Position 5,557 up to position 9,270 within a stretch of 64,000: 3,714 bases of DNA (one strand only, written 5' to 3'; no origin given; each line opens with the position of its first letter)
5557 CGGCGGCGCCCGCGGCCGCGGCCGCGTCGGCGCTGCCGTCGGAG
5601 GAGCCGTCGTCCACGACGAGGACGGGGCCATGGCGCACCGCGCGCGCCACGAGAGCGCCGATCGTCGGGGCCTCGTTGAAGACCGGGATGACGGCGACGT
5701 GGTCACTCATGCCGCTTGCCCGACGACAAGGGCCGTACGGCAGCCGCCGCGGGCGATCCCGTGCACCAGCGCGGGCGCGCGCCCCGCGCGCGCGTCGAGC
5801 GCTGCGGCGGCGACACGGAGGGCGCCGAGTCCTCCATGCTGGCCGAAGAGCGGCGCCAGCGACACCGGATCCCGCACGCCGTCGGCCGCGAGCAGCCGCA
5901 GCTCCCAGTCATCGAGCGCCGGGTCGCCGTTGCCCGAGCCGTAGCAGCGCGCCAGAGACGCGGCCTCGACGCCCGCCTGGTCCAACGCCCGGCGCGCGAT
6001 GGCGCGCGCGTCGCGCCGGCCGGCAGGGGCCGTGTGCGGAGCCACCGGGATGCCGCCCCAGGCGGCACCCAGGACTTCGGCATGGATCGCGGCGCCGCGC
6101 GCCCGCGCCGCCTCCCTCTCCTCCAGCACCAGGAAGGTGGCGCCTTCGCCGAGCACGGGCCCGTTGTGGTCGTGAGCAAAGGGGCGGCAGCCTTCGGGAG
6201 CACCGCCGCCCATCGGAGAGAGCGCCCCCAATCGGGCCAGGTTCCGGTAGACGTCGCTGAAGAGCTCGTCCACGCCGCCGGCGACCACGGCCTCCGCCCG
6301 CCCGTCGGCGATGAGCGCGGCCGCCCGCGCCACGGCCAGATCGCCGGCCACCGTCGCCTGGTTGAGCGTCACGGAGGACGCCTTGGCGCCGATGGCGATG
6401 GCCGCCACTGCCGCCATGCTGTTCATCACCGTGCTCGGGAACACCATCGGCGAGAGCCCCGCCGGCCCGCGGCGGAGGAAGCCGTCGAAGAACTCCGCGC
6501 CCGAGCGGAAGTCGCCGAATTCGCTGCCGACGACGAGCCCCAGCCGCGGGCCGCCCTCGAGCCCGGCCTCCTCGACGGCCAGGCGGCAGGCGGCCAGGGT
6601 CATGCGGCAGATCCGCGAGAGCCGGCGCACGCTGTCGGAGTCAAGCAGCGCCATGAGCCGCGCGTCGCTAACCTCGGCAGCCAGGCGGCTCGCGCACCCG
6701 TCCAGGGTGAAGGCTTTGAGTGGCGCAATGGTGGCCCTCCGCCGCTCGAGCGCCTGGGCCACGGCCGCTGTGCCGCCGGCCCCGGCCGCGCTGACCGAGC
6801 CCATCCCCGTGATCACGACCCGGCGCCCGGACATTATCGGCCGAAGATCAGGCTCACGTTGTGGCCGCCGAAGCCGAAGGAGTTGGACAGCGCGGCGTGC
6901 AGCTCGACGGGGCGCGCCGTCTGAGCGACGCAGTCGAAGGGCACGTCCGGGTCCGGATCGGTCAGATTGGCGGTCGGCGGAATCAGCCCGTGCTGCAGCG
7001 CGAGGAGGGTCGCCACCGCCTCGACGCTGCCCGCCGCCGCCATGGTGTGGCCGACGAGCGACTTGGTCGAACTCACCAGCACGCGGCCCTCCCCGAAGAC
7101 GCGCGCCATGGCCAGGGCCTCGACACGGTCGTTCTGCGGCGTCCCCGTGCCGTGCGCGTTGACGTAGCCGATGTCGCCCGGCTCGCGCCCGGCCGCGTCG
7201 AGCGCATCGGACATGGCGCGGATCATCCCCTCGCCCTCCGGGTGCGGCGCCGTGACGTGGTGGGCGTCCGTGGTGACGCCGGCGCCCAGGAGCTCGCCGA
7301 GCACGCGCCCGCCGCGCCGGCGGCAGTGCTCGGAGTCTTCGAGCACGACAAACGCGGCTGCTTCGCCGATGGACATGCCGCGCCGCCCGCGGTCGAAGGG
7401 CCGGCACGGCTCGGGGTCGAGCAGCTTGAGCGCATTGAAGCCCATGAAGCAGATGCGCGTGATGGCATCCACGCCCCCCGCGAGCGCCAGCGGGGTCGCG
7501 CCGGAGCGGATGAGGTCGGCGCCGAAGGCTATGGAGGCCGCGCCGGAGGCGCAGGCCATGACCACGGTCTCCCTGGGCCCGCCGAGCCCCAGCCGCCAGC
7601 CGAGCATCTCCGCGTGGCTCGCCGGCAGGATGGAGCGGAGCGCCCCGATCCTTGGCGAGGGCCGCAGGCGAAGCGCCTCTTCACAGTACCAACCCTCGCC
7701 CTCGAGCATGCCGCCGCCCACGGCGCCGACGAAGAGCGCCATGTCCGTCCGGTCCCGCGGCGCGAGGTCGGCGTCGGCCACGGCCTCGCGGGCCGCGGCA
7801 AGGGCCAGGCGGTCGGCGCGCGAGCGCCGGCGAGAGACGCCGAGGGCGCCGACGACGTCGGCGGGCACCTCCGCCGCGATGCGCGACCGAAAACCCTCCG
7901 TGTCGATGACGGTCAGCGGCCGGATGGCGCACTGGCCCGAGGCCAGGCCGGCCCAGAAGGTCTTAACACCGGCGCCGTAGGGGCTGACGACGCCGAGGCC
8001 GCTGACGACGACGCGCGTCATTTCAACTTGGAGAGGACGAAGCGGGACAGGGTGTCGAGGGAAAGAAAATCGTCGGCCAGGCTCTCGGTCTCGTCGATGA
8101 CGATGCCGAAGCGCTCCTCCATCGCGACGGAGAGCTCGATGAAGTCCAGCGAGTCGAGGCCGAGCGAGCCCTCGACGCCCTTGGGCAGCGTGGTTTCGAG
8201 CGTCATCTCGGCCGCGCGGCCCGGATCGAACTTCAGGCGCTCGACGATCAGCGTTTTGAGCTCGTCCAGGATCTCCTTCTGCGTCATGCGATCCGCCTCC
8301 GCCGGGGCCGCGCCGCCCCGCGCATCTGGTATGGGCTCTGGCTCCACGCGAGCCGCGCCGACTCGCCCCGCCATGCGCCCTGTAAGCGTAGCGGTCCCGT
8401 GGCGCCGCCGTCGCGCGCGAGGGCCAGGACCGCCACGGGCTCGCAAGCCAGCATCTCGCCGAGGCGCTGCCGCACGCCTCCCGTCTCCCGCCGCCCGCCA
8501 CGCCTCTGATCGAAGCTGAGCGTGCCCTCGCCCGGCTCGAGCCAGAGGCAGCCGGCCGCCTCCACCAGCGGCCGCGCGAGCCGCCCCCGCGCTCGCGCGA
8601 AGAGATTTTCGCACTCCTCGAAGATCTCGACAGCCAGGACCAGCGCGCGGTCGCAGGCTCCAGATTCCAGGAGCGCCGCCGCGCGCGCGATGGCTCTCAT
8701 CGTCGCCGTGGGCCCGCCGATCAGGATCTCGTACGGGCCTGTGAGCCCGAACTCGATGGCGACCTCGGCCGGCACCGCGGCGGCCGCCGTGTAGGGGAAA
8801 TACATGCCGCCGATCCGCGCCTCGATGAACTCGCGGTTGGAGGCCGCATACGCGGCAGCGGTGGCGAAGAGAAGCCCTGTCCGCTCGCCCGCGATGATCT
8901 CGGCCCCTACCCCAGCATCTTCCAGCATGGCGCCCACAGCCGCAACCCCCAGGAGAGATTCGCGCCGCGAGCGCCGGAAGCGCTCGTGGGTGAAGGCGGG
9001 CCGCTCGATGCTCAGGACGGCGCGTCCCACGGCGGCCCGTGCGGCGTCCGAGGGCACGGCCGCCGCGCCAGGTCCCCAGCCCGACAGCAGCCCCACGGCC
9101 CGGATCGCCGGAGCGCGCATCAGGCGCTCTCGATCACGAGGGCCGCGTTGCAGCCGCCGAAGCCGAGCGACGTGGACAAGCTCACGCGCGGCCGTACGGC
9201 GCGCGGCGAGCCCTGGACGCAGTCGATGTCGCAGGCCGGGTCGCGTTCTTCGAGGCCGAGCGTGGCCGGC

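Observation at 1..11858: Eleven-gene translationally coupled operon: KS/ACP chemistry, a halogenase, a lipid-carrier glycosylation pair and a MacB/Lol-type exporter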

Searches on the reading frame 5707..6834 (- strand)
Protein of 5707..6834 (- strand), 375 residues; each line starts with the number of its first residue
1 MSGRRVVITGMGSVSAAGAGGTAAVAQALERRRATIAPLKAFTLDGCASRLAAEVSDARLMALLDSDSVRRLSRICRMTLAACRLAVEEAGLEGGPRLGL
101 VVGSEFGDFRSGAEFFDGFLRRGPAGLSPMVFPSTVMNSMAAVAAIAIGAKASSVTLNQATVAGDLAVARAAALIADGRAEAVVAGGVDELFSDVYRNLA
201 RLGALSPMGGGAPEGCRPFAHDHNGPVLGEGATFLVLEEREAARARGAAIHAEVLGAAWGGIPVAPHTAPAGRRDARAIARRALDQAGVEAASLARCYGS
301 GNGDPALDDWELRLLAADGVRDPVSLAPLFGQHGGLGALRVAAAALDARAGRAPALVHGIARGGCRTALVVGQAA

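Call 5: search_protein_families(library=pfam, proteins=[window:5707-6834:-], max_evalue=0.01)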
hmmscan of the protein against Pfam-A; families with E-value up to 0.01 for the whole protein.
window:5707-6834:- (375 aa): 3 families
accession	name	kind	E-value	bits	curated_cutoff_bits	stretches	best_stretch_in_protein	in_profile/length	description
PF00109.32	ketoacyl-synt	-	3.9e-24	86.1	20.8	1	4-242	2-251/252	Beta-ketoacyl synthase, N-terminal domain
PF13723.12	Ketoacyl-synt_2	-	7.1e-06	26.2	25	1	68-199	26-149/223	Beta-ketoacyl synthase, N-terminal domain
PF00108.29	Thiolase_N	-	4.3e-05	23.4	26.4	1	141-197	63-120/260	Thiolase, N-terminal domain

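Call 17: search_protein_families(library=ncbifam, proteins=[window:5707-6834:-], max_evalue=0.001)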
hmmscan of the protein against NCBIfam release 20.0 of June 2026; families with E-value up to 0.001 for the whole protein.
window:5707-6834:- (375 aa): 17 families
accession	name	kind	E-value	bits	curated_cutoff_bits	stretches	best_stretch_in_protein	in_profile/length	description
TIGR03150.1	fabF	equivalog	3.2e-48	164.4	493.75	1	4-311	1-312/407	beta-ketoacyl-ACP synthase II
NF005589.0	PRK07314.1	subfamily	2.1e-45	155.2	387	1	2-312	2-316/413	beta-ketoacyl-ACP synthase II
NF004970.0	PRK06333.1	subfamily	6.4e-33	114.2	525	1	2-308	2-322/424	beta-ketoacyl-ACP synthase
NF006434.0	PRK08722.1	equivalog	1e-32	113.5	759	1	1-313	1-317/414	beta-ketoacyl-ACP synthase II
NF006274.0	PRK08439.1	equivalog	2.7e-32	112.1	621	1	4-290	2-290/406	beta-ketoacyl-ACP synthase II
NF006587.0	PRK09116.1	equivalog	1.1e-31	110.1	470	1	4-300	2-301/408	beta-ketoacyl-ACP synthase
NF005490.0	PRK07103.1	equivalog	1.2e-26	93.7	445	1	4-320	4-329/414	polyketide beta-ketoacyl:acyl carrier protein synthase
NF058662.1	cispenta_AmcF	equivalog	3.4e-26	92.1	325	1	137-348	105-309/369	cispentacin biosynthesis acyltransferase subunit AmcF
NF005916.1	PRK07910.1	equivalog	1.1e-25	90.4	560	1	6-294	14-306/418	KasA/KasB family beta-ketoacyl-ACP synthase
NF005935.0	PRK07967.1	equivalog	4.4e-25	88.4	630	1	4-259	2-263/406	beta-ketoacyl-ACP synthase I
NF004618.0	PRK05952.1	equivalog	8.2e-20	71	455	1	6-302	4-283/384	beta-ketoacyl-ACP synthase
NF005076.0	PRK06501.1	equivalog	8.6e-17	61.1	629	1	127-315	141-330/425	beta-ketoacyl-ACP synthase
NF006618.0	PRK09185.1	subfamily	4.5e-14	52.3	407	1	5-297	4-285/394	beta-ketoacyl-ACP synthase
NF005084.0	PRK06519.1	equivalog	8e-09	35.1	320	1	126-254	139-266/397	beta-ketoacyl-ACP synthase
NF041183.1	Pks2_ls1_myc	equivalog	3e-08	31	2400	1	141-354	152-367/2086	sulfolipid-1 biosynthesis phthioceranic/hydroxyphthioceranic acid synthase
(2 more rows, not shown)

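Call 36: search_solved_structures(query=window:5707-6834:-, max_evalue=1e-10)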
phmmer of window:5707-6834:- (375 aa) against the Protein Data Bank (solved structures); distinct sequences matched with E-value up to 1e-10: 69 (the best 60 are shown).
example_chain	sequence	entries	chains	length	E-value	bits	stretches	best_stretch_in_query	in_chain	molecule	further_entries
1e5m_A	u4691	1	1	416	7.9e-34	120.6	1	3-316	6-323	BETA KETOACYL ACYL CARRIER PROTEIN SYNTHASE II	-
5sxo_A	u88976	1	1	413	1.3e-32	116.6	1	1-315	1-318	3-oxoacyl-[acyl-carrier-protein] synthase 2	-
3o04_A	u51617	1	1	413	1.5e-32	116.3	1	1-315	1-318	beta-keto-acyl carrier protein synthase II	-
1j3n_A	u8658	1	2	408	1.9e-31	112.8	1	4-360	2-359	3-oxoacyl-(acyl-carrier protein) synthase II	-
4ls6_A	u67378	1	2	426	2.6e-31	112.3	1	1-296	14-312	3-oxoacyl-[acyl-carrier-protein] synthase 2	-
9s5h_C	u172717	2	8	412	1.8e-30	109.6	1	4-261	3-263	3-oxoacyl-(Acyl-carrier-protein) synthase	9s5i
4ls5_A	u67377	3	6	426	1.9e-30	109.4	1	1-296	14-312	3-oxoacyl-[acyl-carrier-protein] synthase 2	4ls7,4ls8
4jrh_A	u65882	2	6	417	4.2e-30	108.4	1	1-313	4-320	3-oxoacyl-[acyl-carrier-protein] synthase 2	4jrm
6okg_A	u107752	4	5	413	1.8e-29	106.3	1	1-313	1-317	3-oxoacyl-[acyl-carrier-protein] synthase 2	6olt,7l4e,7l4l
2gqd_A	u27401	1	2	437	3.8e-29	105.2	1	3-315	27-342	3-oxoacyl-[acyl-carrier-protein] synthase 2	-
2gfv_A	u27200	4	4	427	3.9e-29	105.2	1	2-313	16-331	3-oxoacyl-[acyl-carrier-protein] synthase 2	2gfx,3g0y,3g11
9lpl_A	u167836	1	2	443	4.2e-29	105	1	2-313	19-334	3-oxoacyl-[acyl-carrier-protein] synthase 2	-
2gfw_A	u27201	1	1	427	4.3e-29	105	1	2-313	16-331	3-oxoacyl-[acyl-carrier-protein] synthase 2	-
3hnz_A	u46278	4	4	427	4.3e-29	105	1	2-313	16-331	3-oxoacyl-[acyl-carrier-protein] synthase 2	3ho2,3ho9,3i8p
2gfy_A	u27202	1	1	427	5.4e-29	104.7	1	2-314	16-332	3-oxoacyl-[acyl-carrier-protein] synthase 2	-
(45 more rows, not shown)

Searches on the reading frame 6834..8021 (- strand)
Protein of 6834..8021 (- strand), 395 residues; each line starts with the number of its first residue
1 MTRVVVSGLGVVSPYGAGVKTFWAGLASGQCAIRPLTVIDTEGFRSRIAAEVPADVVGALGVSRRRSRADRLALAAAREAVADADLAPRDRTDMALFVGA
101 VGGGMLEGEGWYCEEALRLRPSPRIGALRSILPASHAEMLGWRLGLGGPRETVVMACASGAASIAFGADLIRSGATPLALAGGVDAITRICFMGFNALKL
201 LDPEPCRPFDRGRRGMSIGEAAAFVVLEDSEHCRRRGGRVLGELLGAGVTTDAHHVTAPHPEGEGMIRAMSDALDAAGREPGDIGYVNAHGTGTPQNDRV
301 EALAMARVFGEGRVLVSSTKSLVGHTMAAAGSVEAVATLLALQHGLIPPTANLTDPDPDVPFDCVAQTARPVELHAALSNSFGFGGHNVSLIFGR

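Call 5: search_protein_families(library=pfam, proteins=[window:6834-8021:-], max_evalue=0.01)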
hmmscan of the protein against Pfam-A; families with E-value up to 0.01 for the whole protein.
window:6834-8021:- (395 aa): 3 families
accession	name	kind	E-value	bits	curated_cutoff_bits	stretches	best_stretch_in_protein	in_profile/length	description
PF02801.28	Ketoacyl-synt_C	-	1.7e-38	131.7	20.8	1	242-353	2-118/119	Beta-ketoacyl synthase, C-terminal domain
PF00109.32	ketoacyl-synt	-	5.5e-33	115.1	20.8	1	2-230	2-249/252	Beta-ketoacyl synthase, N-terminal domain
PF00108.29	Thiolase_N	-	0.00027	20.8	26.4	1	149-189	77-117/260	Thiolase, N-terminal domain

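Call 17: search_protein_families(library=ncbifam, proteins=[window:6834-8021:-], max_evalue=0.001)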
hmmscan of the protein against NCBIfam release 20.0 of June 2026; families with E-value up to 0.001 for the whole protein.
window:6834-8021:- (395 aa): 29 families (the best 25 are shown)
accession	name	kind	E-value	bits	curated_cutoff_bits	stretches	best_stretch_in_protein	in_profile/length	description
TIGR03150.1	fabF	equivalog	1.6e-105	353.1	493.75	1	3-393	2-406/407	beta-ketoacyl-ACP synthase II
NF005589.0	PRK07314.1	subfamily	2.8e-103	345.9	387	1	2-395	4-411/413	beta-ketoacyl-ACP synthase II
NF004970.0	PRK06333.1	subfamily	3.3e-92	309.5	525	1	1-395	3-421/424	beta-ketoacyl-ACP synthase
NF006618.0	PRK09185.1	subfamily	9.3e-90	301.5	407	1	1-395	2-392/394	beta-ketoacyl-ACP synthase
NF005076.0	PRK06501.1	equivalog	3.7e-83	279.8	629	2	134-394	152-421/425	beta-ketoacyl-ACP synthase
NF058662.1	cispenta_AmcF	equivalog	3.7e-78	263.1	325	1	4-394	2-368/369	cispentacin biosynthesis acyltransferase subunit AmcF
NF006274.0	PRK08439.1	equivalog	7.6e-76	255.5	621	1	1-394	1-404/406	beta-ketoacyl-ACP synthase II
NF005916.1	PRK07910.1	equivalog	1.8e-71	241.2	560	1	2-395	12-417/418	KasA/KasB family beta-ketoacyl-ACP synthase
NF005490.0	PRK07103.1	equivalog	1.6e-68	231.6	445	1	1-393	3-410/414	polyketide beta-ketoacyl:acyl carrier protein synthase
NF004618.0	PRK05952.1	equivalog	4.1e-67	226.8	455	1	2-393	2-380/384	beta-ketoacyl-ACP synthase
NF006434.0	PRK08722.1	equivalog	5.8e-66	223.1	759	1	3-394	5-412/414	beta-ketoacyl-ACP synthase II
NF006587.0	PRK09116.1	equivalog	2.5e-62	211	470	1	1-395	1-406/408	beta-ketoacyl-ACP synthase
NF005935.0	PRK07967.1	equivalog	1.6e-56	191.9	630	1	1-394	1-402/406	beta-ketoacyl-ACP synthase I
NF045894.1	PKS_plus_SDR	equivalog_domain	4.4e-38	130.6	1740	1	70-366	91-389/1515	type I polyketide synthase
NF040607.1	mycolic_Pks13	equivalog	3.3e-33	114.3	2100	1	147-389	261-519/1680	polyketide synthase Pks13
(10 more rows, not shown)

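Call 39: search_solved_structures(query=window:6834-8021:-, max_evalue=1e-50)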
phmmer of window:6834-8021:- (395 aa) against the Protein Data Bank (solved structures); distinct sequences matched with E-value up to 1e-50: 51.
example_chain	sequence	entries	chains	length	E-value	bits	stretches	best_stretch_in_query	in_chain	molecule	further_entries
1j3n_A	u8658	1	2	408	2.5e-87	296.9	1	1-395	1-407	3-oxoacyl-(acyl-carrier protein) synthase II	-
4ls6_A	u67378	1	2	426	1.4e-82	281.3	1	3-394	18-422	3-oxoacyl-[acyl-carrier-protein] synthase 2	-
4ls5_A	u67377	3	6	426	1.7e-82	281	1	3-394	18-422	3-oxoacyl-[acyl-carrier-protein] synthase 2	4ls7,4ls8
9s5h_B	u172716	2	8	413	1.7e-80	274.4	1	3-392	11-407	3-oxoacyl-(Acyl-carrier-protein) synthase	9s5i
3o04_A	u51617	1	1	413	2.1e-77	264.2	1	3-395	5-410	beta-keto-acyl carrier protein synthase II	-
5sxo_A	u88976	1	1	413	4.9e-77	263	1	3-395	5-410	3-oxoacyl-[acyl-carrier-protein] synthase 2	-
2gqd_A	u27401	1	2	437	2.6e-74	254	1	3-394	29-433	3-oxoacyl-[acyl-carrier-protein] synthase 2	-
1e5m_A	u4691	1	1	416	4.8e-72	246.5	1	3-394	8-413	BETA KETOACYL ACYL CARRIER PROTEIN SYNTHASE II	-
4qav_A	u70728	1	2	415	1.8e-70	241.3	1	2-395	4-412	3-oxoacyl-[acyl-carrier-protein] synthase 2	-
4jga_A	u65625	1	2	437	2.3e-70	241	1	3-393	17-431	3-oxoacyl-[acyl-carrier-protein] synthase 2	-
6kxd_A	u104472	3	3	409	2.2e-69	237.8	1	3-394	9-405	Ketosynthase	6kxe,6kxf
6okg_A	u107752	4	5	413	8.5e-68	232.5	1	3-394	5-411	3-oxoacyl-[acyl-carrier-protein] synthase 2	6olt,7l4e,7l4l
1b3n_A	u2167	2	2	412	8.7e-68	232.5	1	3-394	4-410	PROTEIN (KETOACYL ACYL CARRIER PROTEIN SYNTHASE 2) | BETA-KETOACYL ACP SYNTHASE II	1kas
2gfw_A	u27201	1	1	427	9.9e-68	232.3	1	3-394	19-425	3-oxoacyl-[acyl-carrier-protein] synthase 2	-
8z5c_A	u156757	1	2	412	1.5e-67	231.7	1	1-393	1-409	3-oxoacyl-[acyl-carrier-protein] synthase 2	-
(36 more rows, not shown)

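Call 43: find_encoding_contigs(protein=window:6834-8021:-, flank=10000, max_places=3)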
Protein window:6834-8021:- (395 aa): no gene with exactly this product is on record in the collection.

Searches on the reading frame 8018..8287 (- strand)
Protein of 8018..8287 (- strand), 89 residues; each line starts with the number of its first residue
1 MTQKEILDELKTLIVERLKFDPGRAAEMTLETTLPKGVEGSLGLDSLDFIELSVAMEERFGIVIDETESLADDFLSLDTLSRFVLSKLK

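Call 5: search_protein_families(library=pfam, proteins=[window:8018-8287:-], max_evalue=0.01)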
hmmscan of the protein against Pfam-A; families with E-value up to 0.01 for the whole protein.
window:8018-8287:- (89 aa): 1 family
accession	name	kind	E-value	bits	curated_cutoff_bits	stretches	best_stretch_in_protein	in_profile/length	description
PF00550.31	PP-binding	-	1.2e-06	29.1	20.8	1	41-68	26-53/67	Phosphopantetheine attachment site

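Call 17: search_protein_families(library=ncbifam, proteins=[window:8018-8287:-], max_evalue=0.001)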
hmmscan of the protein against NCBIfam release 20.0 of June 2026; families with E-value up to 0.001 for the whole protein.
window:8018-8287:- (89 aa): 11 families
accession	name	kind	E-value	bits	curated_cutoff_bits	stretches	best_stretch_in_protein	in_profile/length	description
NF058660.1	cispen_ACP_AmcB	equivalog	9.1e-11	41.8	80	1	27-86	22-77/80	cispentacin biosynthesis acyl carrier protein AmcB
NF002150.0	PRK00982.1-4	subfamily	1.9e-08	34.4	66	1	1-69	1-62/80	acyl carrier protein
TIGR00517.1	acyl_carrier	equivalog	3.1e-08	33.4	70.45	1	4-68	2-59/77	acyl carrier protein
NF002148.0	PRK00982.1-2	subfamily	3.6e-08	33.1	71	1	3-68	2-60/79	acyl carrier protein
NF006617.0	PRK09184.1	subfamily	1.2e-07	31.7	70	1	2-86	10-92/96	phosphopantetheine-binding protein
NF002151.0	PRK00982.1-5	equivalog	7.2e-07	29.3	92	1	5-67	3-58/78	acyl carrier protein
NF002149.0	PRK00982.1-3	equivalog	7.7e-06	25.8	106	1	5-68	3-59/78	acyl carrier protein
NF009104.0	PRK12449.1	equivalog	5.8e-05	23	70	1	1-78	1-69/80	acyl carrier protein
NF040636.1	AcpM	exception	0.00054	19.9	146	1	2-66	2-59/93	meromycolate extension acyl carrier protein AcpM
NF002147.0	PRK00982.1-1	equivalog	0.00069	19.4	84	0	2-67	4-62/83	acyl carrier protein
NF052616.1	ACP_for_OlsHI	equivalog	0.0008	19.7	130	1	10-87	8-80/83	ornithine lipid biosynthesis acyl carrier protein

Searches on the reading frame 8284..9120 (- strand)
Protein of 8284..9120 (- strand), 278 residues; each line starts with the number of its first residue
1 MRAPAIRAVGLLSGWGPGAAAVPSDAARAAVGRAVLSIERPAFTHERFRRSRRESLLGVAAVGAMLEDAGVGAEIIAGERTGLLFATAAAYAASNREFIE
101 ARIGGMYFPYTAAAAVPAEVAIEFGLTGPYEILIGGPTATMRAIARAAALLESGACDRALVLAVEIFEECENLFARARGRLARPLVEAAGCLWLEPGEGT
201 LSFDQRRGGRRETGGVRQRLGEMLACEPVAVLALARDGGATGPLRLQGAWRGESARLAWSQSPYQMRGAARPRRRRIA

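Call 5: search_protein_families(library=pfam, proteins=[window:8284-9120:-], max_evalue=0.01)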
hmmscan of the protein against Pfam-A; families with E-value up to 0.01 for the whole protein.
window:8284-9120:- (278 aa): 1 family
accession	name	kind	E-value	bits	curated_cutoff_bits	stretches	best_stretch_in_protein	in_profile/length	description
PF00109.32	ketoacyl-synt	-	2.6e-08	34.2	20.8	1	52-180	87-217/252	Beta-ketoacyl synthase, N-terminal domain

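Call 17: search_protein_families(library=ncbifam, proteins=[window:8284-9120:-], max_evalue=0.001)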
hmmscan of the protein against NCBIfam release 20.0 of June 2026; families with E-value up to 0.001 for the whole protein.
window:8284-9120:- (278 aa): 1 family
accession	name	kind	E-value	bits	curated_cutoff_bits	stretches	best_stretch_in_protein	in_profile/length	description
TIGR03150.1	fabF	equivalog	0.00015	20.5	493.75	1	45-164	62-188/407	beta-ketoacyl-ACP synthase II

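Call 37: search_solved_structures(query=window:8284-9120:-, max_evalue=0.01, show_alignments=1)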
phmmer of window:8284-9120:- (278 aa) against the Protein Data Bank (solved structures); distinct sequences matched with E-value up to 0.01: 1.
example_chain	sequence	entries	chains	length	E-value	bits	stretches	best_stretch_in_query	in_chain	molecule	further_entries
1j3n_A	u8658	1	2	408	4.9e-05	26.3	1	45-161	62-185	3-oxoacyl-(acyl-carrier protein) synthase II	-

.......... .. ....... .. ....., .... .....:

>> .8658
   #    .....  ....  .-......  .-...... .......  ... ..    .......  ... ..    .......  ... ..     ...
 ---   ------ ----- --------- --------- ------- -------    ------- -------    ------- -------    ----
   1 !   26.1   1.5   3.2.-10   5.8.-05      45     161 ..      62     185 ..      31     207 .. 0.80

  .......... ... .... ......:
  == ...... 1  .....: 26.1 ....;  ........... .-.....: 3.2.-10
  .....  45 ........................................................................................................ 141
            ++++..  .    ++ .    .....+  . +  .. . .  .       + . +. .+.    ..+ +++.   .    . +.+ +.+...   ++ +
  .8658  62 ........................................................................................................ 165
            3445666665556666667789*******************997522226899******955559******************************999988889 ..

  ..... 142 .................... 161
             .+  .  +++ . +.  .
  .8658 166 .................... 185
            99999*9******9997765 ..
